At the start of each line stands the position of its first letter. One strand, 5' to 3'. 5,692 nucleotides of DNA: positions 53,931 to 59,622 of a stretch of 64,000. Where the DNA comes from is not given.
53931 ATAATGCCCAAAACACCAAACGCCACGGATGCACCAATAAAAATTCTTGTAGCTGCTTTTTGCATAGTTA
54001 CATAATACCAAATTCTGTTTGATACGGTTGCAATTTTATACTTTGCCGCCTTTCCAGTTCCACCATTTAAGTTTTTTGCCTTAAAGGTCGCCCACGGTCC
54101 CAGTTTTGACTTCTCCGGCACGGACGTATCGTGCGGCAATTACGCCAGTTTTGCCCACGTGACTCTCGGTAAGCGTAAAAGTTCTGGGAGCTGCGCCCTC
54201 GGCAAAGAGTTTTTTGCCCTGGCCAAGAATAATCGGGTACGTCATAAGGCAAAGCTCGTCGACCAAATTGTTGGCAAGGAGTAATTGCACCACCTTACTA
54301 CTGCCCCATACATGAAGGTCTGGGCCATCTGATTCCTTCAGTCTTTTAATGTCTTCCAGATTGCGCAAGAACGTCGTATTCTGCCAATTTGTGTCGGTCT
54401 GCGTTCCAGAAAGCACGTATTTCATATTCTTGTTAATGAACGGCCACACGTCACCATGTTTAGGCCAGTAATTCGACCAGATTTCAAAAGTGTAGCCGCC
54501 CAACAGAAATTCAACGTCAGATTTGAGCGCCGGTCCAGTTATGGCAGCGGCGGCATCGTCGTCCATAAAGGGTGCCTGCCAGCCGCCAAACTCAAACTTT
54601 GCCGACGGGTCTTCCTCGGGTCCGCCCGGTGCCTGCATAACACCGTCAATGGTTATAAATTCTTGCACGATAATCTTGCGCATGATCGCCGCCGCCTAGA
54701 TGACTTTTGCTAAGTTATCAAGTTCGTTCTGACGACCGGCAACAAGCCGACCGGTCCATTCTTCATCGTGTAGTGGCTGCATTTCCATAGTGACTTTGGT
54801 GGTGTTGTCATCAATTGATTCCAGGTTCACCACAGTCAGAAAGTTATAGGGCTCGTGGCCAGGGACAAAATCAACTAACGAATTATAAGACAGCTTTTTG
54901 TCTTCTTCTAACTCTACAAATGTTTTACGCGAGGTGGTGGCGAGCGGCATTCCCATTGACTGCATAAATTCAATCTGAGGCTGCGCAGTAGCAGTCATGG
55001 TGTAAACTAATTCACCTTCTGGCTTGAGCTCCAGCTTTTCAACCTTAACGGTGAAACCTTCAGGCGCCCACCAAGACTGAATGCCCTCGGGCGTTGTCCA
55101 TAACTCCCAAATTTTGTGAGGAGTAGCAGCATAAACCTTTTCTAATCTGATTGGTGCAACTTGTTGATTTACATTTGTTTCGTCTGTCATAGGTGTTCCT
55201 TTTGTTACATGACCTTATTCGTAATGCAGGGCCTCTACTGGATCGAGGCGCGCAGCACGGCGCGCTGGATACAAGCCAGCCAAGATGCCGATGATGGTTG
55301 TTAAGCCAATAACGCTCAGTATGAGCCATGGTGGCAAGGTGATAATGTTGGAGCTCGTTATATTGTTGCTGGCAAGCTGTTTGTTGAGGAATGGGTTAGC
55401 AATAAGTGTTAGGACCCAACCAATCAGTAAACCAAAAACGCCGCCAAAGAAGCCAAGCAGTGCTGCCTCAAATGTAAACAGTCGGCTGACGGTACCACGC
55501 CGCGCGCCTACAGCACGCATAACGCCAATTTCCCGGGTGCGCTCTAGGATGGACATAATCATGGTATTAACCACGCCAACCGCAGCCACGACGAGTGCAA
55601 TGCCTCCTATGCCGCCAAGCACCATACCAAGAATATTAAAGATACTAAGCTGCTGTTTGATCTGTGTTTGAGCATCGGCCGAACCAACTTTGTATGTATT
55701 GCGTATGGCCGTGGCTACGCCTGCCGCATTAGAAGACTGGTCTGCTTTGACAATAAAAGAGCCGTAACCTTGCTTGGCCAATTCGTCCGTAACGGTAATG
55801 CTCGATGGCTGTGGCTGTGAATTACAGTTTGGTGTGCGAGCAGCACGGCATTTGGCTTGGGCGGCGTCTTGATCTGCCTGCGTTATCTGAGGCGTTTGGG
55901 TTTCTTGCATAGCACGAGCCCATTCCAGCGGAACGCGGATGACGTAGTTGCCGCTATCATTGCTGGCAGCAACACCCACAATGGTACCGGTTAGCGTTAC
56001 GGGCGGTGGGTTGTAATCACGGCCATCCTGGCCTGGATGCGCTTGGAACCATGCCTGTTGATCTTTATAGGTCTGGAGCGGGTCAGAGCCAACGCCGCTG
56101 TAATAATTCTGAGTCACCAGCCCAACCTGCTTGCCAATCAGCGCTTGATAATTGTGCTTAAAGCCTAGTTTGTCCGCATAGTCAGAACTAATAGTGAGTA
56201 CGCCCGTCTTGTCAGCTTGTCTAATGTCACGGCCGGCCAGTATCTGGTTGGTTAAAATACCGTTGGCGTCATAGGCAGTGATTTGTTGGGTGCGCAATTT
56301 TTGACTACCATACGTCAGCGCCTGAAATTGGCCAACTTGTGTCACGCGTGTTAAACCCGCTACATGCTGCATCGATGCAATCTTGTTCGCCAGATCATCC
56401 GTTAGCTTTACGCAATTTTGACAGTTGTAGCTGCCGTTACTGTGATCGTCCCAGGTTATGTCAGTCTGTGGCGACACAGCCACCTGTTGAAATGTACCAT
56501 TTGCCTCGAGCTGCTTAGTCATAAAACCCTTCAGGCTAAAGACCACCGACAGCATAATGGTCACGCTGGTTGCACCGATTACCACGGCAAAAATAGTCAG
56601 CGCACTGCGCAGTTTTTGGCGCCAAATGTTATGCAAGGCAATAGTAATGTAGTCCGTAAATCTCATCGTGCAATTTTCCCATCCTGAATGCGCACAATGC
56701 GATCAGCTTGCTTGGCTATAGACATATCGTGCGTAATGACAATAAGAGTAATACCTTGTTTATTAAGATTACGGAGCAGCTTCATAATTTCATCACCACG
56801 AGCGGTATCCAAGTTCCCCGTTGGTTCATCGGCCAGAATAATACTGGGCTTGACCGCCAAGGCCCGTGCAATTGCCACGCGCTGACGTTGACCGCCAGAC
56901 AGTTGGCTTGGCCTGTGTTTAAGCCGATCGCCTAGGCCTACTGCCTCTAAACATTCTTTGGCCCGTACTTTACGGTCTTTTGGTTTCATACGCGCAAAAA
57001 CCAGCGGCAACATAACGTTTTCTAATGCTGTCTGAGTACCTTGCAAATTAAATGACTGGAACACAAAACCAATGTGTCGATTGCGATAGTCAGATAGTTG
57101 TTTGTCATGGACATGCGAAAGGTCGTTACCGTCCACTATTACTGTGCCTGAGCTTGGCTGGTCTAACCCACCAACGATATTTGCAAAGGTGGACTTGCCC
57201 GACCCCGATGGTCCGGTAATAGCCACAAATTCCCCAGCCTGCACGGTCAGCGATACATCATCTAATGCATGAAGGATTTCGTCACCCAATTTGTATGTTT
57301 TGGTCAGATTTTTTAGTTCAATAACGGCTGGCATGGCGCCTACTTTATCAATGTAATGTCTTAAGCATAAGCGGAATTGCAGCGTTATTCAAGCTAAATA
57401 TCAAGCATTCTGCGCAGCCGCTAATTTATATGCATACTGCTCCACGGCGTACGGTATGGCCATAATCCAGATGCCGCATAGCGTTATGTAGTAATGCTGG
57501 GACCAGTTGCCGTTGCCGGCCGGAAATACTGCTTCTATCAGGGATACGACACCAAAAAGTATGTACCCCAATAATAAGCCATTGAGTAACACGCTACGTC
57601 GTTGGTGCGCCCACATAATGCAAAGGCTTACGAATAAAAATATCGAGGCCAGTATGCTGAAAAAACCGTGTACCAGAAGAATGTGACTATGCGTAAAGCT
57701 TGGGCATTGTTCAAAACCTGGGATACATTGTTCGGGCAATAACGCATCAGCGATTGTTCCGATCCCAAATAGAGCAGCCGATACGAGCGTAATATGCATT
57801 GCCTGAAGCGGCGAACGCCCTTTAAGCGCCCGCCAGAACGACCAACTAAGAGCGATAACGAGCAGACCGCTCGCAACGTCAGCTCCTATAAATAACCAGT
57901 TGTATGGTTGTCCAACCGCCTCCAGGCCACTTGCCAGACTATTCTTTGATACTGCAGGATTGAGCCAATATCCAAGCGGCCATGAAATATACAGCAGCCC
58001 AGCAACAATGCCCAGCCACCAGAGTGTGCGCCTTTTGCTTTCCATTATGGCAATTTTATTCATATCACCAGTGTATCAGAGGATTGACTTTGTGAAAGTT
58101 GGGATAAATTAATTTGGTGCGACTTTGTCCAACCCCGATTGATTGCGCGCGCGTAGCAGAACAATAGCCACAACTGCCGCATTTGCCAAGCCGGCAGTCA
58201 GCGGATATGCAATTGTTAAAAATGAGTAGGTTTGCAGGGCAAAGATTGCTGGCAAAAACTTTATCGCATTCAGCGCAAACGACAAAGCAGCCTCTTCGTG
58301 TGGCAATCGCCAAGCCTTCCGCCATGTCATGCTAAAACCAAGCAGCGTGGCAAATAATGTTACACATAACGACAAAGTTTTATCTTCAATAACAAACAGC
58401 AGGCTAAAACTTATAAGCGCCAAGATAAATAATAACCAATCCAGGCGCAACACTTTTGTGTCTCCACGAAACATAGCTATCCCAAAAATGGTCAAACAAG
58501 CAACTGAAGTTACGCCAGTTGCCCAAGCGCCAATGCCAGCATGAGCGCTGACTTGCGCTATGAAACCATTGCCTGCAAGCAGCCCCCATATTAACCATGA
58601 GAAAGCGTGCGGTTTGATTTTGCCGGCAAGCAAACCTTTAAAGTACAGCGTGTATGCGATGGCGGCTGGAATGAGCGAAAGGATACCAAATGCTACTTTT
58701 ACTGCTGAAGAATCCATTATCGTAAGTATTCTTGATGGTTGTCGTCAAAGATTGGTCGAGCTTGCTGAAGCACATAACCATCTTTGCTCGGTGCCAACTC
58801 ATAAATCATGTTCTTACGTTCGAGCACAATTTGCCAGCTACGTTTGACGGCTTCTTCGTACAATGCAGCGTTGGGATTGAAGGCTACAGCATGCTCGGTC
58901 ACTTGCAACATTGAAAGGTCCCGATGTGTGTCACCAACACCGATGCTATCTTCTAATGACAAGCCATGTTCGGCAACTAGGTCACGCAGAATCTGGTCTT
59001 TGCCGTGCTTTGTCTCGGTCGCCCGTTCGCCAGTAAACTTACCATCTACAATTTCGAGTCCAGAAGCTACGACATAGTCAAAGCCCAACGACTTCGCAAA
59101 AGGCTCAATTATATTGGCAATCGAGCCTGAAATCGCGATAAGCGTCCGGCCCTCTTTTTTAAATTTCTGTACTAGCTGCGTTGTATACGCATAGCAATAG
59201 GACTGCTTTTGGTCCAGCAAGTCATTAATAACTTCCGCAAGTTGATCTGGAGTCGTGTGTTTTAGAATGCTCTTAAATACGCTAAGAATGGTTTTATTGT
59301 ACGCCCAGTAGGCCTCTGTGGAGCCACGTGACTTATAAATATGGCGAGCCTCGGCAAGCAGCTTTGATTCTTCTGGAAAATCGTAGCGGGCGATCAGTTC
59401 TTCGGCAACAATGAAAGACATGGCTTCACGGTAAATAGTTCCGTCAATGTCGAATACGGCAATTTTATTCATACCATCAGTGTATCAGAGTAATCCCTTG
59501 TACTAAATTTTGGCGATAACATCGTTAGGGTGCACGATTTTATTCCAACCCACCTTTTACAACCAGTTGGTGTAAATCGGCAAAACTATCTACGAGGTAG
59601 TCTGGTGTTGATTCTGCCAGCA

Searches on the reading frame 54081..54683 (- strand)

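Call 102: search_protein_families(library=pfam, proteins=[window:54081-54683:-], max_evalue=0.0001)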
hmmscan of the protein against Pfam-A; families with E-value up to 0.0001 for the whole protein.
window:54081-54683:- (200 aa): 1 family
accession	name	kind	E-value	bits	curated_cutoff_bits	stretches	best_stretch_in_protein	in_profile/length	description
PF01872.23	RibD_C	-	2.9e-15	57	24.1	1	2-181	1-195/197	RibD C-terminal domain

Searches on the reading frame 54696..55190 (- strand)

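Call 102: search_protein_families(library=pfam, proteins=[window:54696-55190:-], max_evalue=0.0001)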
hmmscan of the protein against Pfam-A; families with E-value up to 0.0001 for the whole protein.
window:54696-55190:- (164 aa): 2 families
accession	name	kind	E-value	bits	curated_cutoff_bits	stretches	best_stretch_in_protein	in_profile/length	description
PF08327.17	AHSA1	-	1.2e-11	45.4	22.1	1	22-162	2-122/125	Activator of Hsp90 ATPase homolog 1-like protein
PF10604.15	Polyketide_cyc2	-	2.2e-06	28.5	27.4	1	17-163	7-140/142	Polyketide cyclase / dehydrase and lipid transport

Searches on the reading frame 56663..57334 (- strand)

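Call 103: search_protein_families(library=pfam, proteins=[window:56663-57334:-], max_evalue=0.0001)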
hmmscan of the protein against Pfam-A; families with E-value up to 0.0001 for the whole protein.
window:56663-57334:- (223 aa): 3 families
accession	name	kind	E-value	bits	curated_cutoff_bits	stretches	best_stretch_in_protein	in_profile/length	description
PF00005.33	ABC_tran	-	7.5e-37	127.4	25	1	24-172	1-136/137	ABC transporter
PF02463.25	SMC_N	-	3.7e-10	40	40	1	141-217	133-212/220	RecF/RecN/SMC N terminal domain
PF13304.12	AAA_21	-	5.2e-08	33.7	27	0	122-206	220-302/304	AAA domain, putative AbiEii toxin, Type IV TA system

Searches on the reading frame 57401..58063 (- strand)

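Call 103: search_protein_families(library=pfam, proteins=[window:57401-58063:-], max_evalue=0.0001)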
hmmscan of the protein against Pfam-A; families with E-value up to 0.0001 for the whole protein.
window:57401-58063:- (220 aa): 1 family
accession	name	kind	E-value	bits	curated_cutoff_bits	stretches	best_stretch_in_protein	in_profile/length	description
PF06197.19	DUF998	-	2e-15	57.4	30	1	20-187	3-157/184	Protein of unknown function (DUF998)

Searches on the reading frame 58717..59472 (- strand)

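Call 103: search_protein_families(library=pfam, proteins=[window:58717-59472:-], max_evalue=0.0001)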
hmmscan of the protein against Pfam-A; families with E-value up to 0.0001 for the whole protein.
window:58717-59472:- (251 aa): 3 families
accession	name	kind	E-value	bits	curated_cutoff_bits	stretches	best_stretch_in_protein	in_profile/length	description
PF12710.13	HAD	-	4.5e-24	86.4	27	1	5-190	1-189/189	haloacid dehalogenase-like hydrolase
PF00702.32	Hydrolase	-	3.9e-10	40.9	26.4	1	3-190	2-188/191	haloacid dehalogenase-like hydrolase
PF08282.18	Hydrolase_3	-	8.5e-07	29.4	20.9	0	157-198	187-228/255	haloacid dehalogenase-like hydrolase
